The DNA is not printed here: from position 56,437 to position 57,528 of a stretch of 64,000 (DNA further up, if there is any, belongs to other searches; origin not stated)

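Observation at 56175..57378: ParA-like ATPase plus small disordered K-rich partner as the last two cistrons of a glycyl-radical microcompartment operon (candidate metabolosome-positioning system)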

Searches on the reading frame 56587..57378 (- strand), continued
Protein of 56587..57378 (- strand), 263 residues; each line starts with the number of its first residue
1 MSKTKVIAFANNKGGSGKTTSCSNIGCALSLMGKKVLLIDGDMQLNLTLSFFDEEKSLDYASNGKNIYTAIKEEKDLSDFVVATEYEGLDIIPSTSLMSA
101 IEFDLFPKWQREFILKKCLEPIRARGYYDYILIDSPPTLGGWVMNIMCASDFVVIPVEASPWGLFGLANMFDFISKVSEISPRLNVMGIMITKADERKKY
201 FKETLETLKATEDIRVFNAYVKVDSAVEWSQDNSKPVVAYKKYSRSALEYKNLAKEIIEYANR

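Call 28: search_solved_structures(query=window:56587-57378:-, max_evalue=1e-10, show_alignments=2)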
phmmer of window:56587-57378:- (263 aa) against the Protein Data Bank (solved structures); distinct sequences matched with E-value up to 1e-10: 16.
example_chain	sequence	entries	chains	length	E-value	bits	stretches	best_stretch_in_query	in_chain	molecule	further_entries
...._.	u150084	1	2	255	4.7e-29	104.6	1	5-258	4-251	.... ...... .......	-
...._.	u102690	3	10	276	1.5e-28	102.9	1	4-259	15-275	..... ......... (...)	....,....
8jmj_A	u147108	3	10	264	1.9e-27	99.3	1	4-259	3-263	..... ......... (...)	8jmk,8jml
4pfs_A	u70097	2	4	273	6e-23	84.6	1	4-258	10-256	Cobyrinic Acid a,c-diamide synthase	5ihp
5if9_A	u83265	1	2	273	7.1e-23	84.3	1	4-258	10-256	Cobyrinic Acid a,c-diamide synthase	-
1wcv_1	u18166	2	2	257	1e-22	83.8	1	3-258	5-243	SEGREGATION PROTEIN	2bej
3k9g_A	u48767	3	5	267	1.8e-22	83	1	3-209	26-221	PF-32 protein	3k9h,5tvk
2bek_A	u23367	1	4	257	1.2e-21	80.4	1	3-258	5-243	SEGREGATION PROTEIN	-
2oze_A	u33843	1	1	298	5e-17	65.2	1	3-259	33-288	Orf delta'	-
5u1j_B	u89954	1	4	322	2.7e-15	59.5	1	4-165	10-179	Uncharacterized protein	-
5k5z_A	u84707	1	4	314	3.2e-15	59.3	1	5-165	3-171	ParA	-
6non_A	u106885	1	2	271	4.6e-14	55.5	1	4-182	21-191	Cobyrinic acid ac-diamide synthase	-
6noo_A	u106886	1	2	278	5e-14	55.4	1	4-182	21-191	Maintenance of carboxysome positioning A protein, MCDA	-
6nop_B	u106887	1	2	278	6.5e-13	51.7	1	4-182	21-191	Cobyrinic acid ac-diamide synthase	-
1ion_A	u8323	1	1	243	2.6e-12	49.8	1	4-257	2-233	PROBABLE CELL DIVISION INHIBITOR MIND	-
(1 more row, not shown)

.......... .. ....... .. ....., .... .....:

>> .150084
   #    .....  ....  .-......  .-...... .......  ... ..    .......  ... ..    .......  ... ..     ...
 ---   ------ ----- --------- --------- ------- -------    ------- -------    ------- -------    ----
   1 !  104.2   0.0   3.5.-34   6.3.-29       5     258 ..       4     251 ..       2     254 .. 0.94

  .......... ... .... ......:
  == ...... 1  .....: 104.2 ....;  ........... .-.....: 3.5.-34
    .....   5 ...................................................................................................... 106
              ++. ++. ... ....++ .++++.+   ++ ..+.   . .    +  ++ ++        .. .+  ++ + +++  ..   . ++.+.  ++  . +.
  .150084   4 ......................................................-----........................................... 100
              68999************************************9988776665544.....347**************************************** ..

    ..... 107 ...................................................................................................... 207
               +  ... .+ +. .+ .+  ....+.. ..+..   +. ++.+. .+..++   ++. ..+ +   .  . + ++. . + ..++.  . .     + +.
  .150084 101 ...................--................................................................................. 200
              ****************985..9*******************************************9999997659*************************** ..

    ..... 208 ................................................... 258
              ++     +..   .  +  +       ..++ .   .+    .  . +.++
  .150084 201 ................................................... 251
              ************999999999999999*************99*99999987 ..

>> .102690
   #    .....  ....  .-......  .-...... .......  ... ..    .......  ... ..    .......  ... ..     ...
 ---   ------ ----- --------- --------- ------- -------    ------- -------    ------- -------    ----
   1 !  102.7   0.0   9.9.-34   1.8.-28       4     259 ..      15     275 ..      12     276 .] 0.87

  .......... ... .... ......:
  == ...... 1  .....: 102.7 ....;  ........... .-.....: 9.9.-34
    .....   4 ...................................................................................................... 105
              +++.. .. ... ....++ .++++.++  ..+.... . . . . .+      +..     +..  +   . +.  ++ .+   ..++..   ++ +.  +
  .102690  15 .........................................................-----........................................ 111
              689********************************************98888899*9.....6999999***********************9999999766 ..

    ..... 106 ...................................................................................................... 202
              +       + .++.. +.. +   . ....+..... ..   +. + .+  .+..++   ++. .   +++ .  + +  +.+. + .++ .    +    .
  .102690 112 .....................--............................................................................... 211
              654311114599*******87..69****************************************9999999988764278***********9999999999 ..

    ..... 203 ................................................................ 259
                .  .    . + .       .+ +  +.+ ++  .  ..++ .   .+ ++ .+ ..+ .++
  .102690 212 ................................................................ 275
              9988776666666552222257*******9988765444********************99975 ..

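Call 48: search_dna_similar(query=window:56587-57378:-, collection=plasmids, mode=protein, max_evalue=1e-20, max_rows=12)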
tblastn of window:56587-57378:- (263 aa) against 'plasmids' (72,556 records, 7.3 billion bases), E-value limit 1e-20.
Records with a match: 1285; places in all: 1303; records where one place covers at least 80% of the query: 1246.
Best place of each record, by identity: <60% 1285.
By first word of the organism name: Enterococcus 402; Acinetobacter 143; Clostridium 111; Enterobacter 52; Azospirillum 48; Bacteroides 39; Chlamydia 26; Citrobacter 25; Serratia 22; Hymenobacter 21; and 145 more.
By predicted mobility (MOB-suite, as given by PLSDB): non-mobilizable 624; mobilizable 454; conjugative 207.
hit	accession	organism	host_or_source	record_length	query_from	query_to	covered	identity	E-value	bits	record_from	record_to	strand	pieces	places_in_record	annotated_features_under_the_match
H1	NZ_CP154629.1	Acetoanaerobium noterae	cell culture,Sludge of a digestion ...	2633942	3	258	97%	40.9%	6e-54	194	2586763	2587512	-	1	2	none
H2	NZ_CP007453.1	Peptoclostridium acidaminophilum DSM 3953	black mud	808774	3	258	97%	37.5%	1e-49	182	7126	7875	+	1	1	AAA family ATPase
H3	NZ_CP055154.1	Adhaeribacter swui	Cell culture,Mud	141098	3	258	97%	37.4%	3e-40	154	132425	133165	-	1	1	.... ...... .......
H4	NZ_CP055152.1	Adhaeribacter radiodurans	Cell culture,rhizospheric soil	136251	3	258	97%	37.4%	3e-40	154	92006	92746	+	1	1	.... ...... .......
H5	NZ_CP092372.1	Flavobacterium sp. CBA20B-1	cell culture,gut of an abalone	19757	4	259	97%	37.2%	7e-37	145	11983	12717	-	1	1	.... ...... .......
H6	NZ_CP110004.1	Flavobacterium sp. N2155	Single cell,Gut of an ablaone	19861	4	259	97%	37.2%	7e-37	145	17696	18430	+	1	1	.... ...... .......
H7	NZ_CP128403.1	Candidatus Chlorohelix allophototropha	Single colony of Candidatus Chlorohelix ...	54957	6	258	96%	37.6%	6e-35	139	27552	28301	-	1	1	AAA family ATPase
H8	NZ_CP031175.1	Levilactobacillus brevis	-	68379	1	257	98%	36.4%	1e-33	135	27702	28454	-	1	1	AAA family ATPase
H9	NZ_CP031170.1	Levilactobacillus brevis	Beer Keg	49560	1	257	98%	36.0%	4e-33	134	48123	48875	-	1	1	AAA family ATPase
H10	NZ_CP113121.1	Levilactobacillus brevis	Single cell,fermented food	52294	1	257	98%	36.0%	1e-32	132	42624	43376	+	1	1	AAA family ATPase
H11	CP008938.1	Candidatus Paracaedimonas acanthamoebae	Acanthamoeba polyphaga HN-3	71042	4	259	97%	36.0%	2e-36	143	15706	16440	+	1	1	chromosome partitioning protein ParA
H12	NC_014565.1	Clostridium carboxidivorans P7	agricultural settling lagoon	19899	5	262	98%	35.6%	3e-37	145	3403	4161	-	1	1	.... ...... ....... | ribbon-helix-helix domain-containing protein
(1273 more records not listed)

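Call 51: find_related_loci(query=A2, collection=metagenome_contigs, flank=6000)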
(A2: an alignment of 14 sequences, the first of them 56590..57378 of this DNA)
Query A2 (263 aa) in metagenome_contigs; peptide patterns used: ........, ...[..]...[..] (x = any residue, [..] = any of these).
600 stretches matched a pattern (row limit reached: there are more); 492 encode a relative of the query (tblastn E <= 1e-3); the best 80 are kept; 80 distinct loci.
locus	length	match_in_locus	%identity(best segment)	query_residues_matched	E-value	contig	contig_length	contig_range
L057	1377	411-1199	89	1-263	2e-177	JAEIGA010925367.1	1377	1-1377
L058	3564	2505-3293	87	1-263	4e-167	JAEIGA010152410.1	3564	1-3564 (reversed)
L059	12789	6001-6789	67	1-263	2e-128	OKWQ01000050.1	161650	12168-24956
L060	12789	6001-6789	68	1-263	2e-126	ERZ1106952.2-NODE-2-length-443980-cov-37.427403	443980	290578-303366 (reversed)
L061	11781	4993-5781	66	1-263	9e-126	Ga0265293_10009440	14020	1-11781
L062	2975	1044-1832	68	1-263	3e-130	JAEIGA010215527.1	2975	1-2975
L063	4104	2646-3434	65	1-263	3e-125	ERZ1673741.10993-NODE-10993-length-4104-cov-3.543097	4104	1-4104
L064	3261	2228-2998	67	1-257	5e-127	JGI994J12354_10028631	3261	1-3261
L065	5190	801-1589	65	1-263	3e-123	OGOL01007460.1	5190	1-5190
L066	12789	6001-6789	65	1-263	6e-123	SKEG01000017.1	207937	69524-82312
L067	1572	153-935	67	3-263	3e-132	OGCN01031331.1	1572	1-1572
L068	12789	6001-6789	65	1-263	2e-122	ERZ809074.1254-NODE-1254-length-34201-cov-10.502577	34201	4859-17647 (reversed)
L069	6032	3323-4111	65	1-263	2e-122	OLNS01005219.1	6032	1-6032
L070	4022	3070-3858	65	1-263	2e-124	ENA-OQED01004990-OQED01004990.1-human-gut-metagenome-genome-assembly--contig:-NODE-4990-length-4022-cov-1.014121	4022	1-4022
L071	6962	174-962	64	1-263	9e-122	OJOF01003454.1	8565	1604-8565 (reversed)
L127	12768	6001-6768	62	1-257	6e-112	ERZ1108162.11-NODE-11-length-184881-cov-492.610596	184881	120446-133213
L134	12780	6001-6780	59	3-263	1e-108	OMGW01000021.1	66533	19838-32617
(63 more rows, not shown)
